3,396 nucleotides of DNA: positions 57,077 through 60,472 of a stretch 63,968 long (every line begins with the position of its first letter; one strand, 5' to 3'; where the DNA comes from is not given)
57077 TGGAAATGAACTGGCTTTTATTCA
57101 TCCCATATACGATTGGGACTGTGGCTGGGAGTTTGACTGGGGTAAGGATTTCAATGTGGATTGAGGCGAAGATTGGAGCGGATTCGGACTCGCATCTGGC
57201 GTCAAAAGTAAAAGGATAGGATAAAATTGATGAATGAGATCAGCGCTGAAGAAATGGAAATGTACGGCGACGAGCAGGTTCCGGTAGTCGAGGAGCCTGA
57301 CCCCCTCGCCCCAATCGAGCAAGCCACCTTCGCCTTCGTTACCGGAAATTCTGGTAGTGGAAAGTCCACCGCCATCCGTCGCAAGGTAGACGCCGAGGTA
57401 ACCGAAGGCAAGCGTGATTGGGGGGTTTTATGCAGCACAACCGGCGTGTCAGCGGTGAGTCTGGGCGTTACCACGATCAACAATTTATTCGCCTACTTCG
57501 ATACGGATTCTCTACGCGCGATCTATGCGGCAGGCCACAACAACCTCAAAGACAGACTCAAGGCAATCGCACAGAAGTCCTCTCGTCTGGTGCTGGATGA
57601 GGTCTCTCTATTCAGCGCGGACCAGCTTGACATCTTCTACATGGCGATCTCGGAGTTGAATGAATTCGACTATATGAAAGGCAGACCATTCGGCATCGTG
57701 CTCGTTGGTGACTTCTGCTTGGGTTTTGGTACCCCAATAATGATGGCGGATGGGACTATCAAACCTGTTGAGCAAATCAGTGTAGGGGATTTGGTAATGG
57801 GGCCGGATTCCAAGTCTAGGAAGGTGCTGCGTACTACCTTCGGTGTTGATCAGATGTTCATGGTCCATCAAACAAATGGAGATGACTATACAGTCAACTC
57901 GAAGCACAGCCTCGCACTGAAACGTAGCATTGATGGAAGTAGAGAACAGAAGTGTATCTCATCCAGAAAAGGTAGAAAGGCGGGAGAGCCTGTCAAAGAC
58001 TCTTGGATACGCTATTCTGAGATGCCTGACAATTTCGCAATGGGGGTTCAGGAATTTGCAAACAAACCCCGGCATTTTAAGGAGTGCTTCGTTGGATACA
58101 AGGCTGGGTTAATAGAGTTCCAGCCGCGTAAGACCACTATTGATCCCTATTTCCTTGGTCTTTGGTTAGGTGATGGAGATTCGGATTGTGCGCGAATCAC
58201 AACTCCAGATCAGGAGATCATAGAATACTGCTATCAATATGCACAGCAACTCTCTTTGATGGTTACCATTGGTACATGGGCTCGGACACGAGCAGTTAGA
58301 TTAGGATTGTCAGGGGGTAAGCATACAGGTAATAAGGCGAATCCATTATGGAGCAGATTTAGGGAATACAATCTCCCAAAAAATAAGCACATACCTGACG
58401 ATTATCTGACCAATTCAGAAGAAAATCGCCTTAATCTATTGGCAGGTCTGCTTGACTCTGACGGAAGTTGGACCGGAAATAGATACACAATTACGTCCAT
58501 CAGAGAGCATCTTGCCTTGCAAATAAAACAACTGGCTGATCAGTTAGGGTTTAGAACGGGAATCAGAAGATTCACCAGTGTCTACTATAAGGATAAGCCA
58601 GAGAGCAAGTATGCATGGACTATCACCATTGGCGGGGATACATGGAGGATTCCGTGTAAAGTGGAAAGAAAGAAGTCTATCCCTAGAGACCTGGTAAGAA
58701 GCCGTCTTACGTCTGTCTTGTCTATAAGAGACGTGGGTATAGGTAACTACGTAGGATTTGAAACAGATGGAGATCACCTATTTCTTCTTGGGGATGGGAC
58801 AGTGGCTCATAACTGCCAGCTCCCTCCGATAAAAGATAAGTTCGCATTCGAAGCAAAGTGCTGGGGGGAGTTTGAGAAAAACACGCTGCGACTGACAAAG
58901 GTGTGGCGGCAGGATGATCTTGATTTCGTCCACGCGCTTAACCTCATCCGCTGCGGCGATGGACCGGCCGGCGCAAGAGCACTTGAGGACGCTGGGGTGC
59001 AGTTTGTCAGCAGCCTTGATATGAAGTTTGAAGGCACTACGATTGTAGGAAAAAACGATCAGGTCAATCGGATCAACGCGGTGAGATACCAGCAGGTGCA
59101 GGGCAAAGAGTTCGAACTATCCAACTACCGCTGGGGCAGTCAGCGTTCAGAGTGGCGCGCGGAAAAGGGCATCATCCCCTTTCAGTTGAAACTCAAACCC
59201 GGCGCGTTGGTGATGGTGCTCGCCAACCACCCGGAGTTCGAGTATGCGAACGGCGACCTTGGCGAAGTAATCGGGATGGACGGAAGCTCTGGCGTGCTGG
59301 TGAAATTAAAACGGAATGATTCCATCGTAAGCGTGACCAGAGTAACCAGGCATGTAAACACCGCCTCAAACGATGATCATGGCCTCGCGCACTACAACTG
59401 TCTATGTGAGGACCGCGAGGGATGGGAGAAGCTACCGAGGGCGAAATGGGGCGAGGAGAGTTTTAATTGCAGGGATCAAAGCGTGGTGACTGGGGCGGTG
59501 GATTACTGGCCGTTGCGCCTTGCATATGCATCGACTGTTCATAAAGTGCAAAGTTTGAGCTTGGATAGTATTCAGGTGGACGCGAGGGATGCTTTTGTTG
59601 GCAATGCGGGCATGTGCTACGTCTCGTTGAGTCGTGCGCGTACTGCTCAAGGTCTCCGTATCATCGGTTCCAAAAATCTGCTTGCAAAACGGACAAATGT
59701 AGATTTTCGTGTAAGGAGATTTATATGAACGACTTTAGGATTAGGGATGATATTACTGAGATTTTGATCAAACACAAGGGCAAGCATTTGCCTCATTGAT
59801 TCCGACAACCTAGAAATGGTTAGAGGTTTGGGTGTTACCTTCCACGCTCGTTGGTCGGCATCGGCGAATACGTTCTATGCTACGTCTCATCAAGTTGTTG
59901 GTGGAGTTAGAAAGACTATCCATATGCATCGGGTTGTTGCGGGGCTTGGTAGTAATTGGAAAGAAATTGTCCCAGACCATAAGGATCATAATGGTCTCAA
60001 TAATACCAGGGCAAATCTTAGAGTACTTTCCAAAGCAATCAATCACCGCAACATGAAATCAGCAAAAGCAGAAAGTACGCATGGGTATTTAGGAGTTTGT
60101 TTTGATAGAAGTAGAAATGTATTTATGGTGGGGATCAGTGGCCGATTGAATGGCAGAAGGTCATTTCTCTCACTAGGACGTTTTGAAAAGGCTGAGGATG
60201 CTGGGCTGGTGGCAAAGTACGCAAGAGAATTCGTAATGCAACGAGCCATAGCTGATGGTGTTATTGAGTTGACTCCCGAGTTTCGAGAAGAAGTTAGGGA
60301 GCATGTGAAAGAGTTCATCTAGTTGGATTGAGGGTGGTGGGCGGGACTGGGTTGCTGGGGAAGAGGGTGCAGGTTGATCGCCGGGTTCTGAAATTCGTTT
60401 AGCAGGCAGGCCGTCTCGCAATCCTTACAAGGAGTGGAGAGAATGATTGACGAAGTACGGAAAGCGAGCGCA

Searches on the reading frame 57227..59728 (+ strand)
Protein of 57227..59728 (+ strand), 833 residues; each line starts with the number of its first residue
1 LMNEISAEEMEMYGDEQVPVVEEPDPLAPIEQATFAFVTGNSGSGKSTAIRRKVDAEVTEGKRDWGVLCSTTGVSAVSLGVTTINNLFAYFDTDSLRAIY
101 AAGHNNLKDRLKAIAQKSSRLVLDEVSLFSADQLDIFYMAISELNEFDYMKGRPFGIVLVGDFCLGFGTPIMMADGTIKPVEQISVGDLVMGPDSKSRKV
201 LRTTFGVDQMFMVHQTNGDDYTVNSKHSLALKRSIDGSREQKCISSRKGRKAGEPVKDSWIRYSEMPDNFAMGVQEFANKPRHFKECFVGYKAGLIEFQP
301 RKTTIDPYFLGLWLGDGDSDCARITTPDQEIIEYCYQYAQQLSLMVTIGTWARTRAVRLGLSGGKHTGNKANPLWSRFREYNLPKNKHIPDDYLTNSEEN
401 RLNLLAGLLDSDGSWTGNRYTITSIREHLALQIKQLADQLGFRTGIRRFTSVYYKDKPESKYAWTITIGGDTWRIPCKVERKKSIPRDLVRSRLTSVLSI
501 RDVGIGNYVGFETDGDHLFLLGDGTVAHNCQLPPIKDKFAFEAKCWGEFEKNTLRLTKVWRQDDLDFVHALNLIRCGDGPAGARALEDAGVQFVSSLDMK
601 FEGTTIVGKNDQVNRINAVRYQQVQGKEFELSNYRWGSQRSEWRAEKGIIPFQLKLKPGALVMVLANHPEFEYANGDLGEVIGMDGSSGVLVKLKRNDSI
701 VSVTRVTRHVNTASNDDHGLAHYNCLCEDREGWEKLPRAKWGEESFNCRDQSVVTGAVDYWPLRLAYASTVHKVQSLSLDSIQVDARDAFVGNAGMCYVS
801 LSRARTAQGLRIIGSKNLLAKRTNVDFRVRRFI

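Call 12: search_protein_families(library=pfam, proteins=[window:57227-59728:+], max_evalue=0.01)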
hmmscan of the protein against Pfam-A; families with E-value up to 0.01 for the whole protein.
window:57227-59728:+ (833 aa): 9 families
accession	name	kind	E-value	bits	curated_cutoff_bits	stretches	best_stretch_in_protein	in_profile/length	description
PF05203.21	Hom_end_hint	-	2.5e-16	60.8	32.1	1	164-242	1-88/228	Hom_end-associated Hint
PF05204.19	Hom_end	-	1.1e-08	35.6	21.1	1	389-470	2-86/110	Homing endonuclease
PF13604.12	AAA_30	-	1.7e-07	31.6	27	0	33-141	18-112/191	AAA domain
PF14528.11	LAGLIDADG_3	-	1.5e-06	28.8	22.5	1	401-449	3-55/82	LAGLIDADG-like domain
PF05970.20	PIF1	-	8.3e-06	26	25.9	1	31-163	20-149/223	PIF1-like helicase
PF13401.12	AAA_22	-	1.2e-05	26.1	27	1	32-161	4-122/130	AAA domain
PF13245.12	AAA_19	-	0.0049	17.5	25.1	0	32-162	10-125/134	AAA domain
PF01443.25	Viral_helicase1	-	0.0053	17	21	0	38-56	3-21/228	Viral superfamily 1 RNA helicase core domain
PF13191.12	AAA_16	-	0.0067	17.4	32.6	0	34-115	25-124/167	AAA ATPase domain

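Call 13: search_protein_families(library=phrogs, proteins=[window:57227-59728:+], max_evalue=0.01)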
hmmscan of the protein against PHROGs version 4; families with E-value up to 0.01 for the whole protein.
window:57227-59728:+ (833 aa): 7 families
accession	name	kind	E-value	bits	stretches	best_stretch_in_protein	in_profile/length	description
phrog_325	-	DNA, RNA and nucleotide metabolism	1.4e-36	127.2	2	529-813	611-869/986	Dda-like helicase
phrog_36964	-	head and packaging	3.8e-14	52.7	1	169-415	97-309/890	terminase large subunit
phrog_30356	-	DNA, RNA and nucleotide metabolism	2.1e-12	46.9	1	322-418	511-602/823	helicase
phrog_34449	-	unknown function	8.5e-10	39.5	1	158-238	55-136/241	-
phrog_19299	-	head and packaging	6.4e-08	32.5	1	292-530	138-386/702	terminase large subunit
phrog_15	-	head and packaging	6.5e-05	22.4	1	296-418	192-311/1330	terminase large subunit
phrog_4412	-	DNA, RNA and nucleotide metabolism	0.00078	18.9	0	762-806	661-707/743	exonuclease V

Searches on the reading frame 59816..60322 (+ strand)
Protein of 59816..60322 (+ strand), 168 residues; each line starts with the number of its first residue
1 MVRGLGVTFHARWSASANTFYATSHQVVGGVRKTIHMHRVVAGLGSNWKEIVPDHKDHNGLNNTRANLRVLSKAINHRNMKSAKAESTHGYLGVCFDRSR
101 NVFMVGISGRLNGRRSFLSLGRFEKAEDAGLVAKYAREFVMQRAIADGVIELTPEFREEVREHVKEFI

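Call 12: search_protein_families(library=pfam, proteins=[window:59816-60322:+], max_evalue=0.01)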
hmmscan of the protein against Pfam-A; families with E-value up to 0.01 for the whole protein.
window:59816-60322:+ (168 aa): 2 families
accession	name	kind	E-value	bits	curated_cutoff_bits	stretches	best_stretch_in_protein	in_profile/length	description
PF13392.12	HNH_3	-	0.0002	21.4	24.8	1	49-78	16-46/46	HNH endonuclease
PF00847.26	AP2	-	0.00027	21.6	33.3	1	91-139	3-50/54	AP2 domain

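Call 13: search_protein_families(library=phrogs, proteins=[window:59816-60322:+], max_evalue=0.01)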
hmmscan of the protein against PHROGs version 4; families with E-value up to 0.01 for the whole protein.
window:59816-60322:+ (168 aa): 9 families
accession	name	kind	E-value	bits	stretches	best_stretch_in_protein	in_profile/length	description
phrog_99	-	DNA, RNA and nucleotide metabolism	4.4e-18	67.1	1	27-138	151-257/383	HNH endonuclease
phrog_4578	-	DNA, RNA and nucleotide metabolism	1.3e-11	45.5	1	36-134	15-108/130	HNH endonuclease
phrog_3593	-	DNA, RNA and nucleotide metabolism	6.7e-07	30.2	1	54-138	114-194/210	HNH endonuclease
phrog_36769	-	unknown function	1.6e-05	25.5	1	32-99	239-305/367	-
phrog_374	-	DNA, RNA and nucleotide metabolism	0.00022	21.2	1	54-137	327-403/617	HNH endonuclease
phrog_59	-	DNA, RNA and nucleotide metabolism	0.0016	18.9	1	28-109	183-246/423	HNH endonuclease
phrog_959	-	DNA, RNA and nucleotide metabolism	0.0071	17.1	0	29-84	52-110/138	HNH endonuclease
phrog_15471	-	DNA, RNA and nucleotide metabolism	0.0092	16.8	0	17-81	15-81/183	HNH endonuclease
phrog_35306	-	unknown function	0.0093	17.3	0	82-139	22-75/90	-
